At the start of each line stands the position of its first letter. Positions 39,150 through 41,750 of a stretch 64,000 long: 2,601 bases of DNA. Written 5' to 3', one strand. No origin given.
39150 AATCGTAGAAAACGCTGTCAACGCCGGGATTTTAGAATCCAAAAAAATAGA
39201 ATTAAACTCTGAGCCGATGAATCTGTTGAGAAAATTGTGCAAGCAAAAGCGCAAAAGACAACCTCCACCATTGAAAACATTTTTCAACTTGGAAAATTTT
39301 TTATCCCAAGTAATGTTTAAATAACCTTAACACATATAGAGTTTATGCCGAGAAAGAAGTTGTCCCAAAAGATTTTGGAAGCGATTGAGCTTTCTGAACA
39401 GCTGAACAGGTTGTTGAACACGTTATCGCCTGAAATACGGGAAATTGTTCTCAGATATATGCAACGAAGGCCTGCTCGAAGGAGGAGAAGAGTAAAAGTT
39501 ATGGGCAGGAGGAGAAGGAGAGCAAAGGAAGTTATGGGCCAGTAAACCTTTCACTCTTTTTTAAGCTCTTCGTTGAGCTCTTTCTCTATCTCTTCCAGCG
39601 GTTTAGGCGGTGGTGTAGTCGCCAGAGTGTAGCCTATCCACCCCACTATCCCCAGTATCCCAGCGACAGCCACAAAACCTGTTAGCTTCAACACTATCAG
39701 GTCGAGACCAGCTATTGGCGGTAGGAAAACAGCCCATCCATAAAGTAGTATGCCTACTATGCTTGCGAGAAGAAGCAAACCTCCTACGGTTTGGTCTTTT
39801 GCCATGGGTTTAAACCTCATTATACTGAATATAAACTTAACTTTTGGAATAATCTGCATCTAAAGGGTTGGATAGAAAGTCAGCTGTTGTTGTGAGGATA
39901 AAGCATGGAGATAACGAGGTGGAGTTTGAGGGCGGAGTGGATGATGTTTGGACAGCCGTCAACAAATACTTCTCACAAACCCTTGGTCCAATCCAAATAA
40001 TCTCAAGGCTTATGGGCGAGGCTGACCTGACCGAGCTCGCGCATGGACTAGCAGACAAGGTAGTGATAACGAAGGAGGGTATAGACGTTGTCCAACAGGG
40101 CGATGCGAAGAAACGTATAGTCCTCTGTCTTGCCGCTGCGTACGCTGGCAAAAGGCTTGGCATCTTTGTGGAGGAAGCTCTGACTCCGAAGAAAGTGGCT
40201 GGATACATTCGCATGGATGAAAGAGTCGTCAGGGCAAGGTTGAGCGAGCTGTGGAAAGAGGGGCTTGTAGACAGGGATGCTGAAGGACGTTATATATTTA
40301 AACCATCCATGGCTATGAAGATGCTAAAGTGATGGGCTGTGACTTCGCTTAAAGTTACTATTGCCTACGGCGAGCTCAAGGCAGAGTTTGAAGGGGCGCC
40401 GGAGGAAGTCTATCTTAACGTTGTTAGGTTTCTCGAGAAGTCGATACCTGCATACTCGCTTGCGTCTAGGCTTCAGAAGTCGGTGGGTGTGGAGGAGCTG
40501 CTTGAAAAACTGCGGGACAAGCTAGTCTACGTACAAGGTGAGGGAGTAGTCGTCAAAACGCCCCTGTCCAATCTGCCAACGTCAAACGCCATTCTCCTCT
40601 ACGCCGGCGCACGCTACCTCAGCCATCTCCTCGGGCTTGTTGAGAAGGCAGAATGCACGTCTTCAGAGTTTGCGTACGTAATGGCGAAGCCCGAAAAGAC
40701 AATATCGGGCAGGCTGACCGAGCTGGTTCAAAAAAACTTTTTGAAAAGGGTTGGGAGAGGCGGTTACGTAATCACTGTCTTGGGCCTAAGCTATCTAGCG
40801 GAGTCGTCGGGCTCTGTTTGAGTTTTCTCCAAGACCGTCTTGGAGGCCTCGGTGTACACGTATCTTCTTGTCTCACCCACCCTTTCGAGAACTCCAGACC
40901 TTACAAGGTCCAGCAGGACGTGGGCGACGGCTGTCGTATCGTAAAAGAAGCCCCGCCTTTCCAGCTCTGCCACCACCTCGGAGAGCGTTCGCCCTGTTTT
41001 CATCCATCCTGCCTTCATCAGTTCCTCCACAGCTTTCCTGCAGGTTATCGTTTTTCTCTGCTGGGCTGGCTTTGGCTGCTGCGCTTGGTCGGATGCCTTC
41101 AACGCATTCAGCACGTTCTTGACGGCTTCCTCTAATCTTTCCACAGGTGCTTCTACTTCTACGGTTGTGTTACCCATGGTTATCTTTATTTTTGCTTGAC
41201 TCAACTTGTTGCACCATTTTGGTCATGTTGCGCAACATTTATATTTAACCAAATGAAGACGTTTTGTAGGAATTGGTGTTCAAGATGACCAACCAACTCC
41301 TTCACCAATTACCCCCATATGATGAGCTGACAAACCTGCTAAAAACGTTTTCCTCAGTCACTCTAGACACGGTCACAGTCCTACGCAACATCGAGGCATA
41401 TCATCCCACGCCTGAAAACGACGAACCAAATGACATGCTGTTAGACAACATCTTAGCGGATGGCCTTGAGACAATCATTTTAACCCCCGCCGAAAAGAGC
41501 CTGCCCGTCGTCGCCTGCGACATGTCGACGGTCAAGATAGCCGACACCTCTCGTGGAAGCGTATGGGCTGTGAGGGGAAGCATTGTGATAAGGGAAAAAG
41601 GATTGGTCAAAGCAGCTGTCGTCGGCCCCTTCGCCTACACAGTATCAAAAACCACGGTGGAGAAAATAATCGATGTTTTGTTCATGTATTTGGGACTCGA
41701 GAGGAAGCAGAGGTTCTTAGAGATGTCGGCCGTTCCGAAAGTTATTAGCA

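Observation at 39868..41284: Triplicated beta-hairpin + winged-helix paralogs, one divergently paired with nurA-herA through a palindromic operator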

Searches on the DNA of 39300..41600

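Call 61: search_rna_families(source=window, start=39300, end=41600, threshold=evalue, max_evalue=1)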
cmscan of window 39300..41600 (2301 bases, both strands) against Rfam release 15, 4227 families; matches with E-value up to 1: 0.
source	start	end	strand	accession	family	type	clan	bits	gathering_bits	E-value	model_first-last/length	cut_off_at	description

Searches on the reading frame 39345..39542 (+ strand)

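Call 5: search_protein_families(library=pfam, proteins=[window:39345-39542:+], max_evalue=1)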
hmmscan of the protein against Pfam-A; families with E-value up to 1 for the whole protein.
window:39345-39542:+ (66 aa): 2 families
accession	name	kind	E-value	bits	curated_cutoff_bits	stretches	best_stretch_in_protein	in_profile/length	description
PF06012.17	DUF908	-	0.038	13.8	34.7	1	17-58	29-70/358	Domain of Unknown Function (DUF908)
PF09372.15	PRANC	-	0.063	14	25.8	1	3-40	51-88/97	PRANC domain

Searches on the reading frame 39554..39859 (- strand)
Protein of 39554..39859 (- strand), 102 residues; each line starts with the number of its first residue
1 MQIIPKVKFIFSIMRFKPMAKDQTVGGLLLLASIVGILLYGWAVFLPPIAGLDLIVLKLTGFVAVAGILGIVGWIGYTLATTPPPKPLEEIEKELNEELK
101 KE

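Call 5: search_protein_families(library=pfam, proteins=[window:39554-39859:-], max_evalue=1)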
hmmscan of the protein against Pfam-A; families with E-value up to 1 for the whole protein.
window:39554-39859:- (102 aa): 1 family
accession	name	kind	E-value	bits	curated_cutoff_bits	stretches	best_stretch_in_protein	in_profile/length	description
PF07332.16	Phage_holin_3_6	-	0.028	14.9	28.4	1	27-92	36-109/116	Putative Actinobacterial Holin-X, holin superfamily III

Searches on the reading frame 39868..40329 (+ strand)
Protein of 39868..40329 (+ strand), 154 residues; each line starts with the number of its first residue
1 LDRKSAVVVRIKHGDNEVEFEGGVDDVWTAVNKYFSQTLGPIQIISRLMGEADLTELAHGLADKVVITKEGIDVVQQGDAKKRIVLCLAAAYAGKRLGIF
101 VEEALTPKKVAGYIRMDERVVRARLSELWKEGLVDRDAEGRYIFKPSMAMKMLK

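Call 5: search_protein_families(library=pfam, proteins=[window:39868-40329:+], max_evalue=1)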
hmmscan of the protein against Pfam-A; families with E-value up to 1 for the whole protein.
window:39868-40329:+ (154 aa): 2 families
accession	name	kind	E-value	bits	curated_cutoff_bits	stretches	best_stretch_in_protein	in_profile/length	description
PF21715.3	CggR_N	-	0.011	15.8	30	1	109-143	22-56/71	CggR N-terminal DNA binding domain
PF07848.18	PaaX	-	0.065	13.9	24.8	1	116-141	35-60/70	PaaX-like protein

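Call 6: search_protein_families(library=ncbifam, proteins=[window:39868-40329:+], max_evalue=1)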
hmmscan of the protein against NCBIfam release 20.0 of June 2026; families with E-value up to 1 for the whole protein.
window:39868-40329:+ (154 aa): 1 family
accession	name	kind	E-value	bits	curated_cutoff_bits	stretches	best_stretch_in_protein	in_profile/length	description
NF053660.1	ORF80_fam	equivalog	0.16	11.9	95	1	107-136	19-48/70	ORF80 family leucine zipper DNA-binding protein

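Call 26: search_protein_families(library=padloc, proteins=[window:39868-40329:+], max_evalue=0.01)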
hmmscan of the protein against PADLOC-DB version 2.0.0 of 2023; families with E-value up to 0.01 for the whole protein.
window:39868-40329:+ (154 aa): 1 family
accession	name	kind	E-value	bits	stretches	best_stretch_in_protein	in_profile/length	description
PDLC01858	CARF3--CARF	-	0.0026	15.7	1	57-148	109-201/204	-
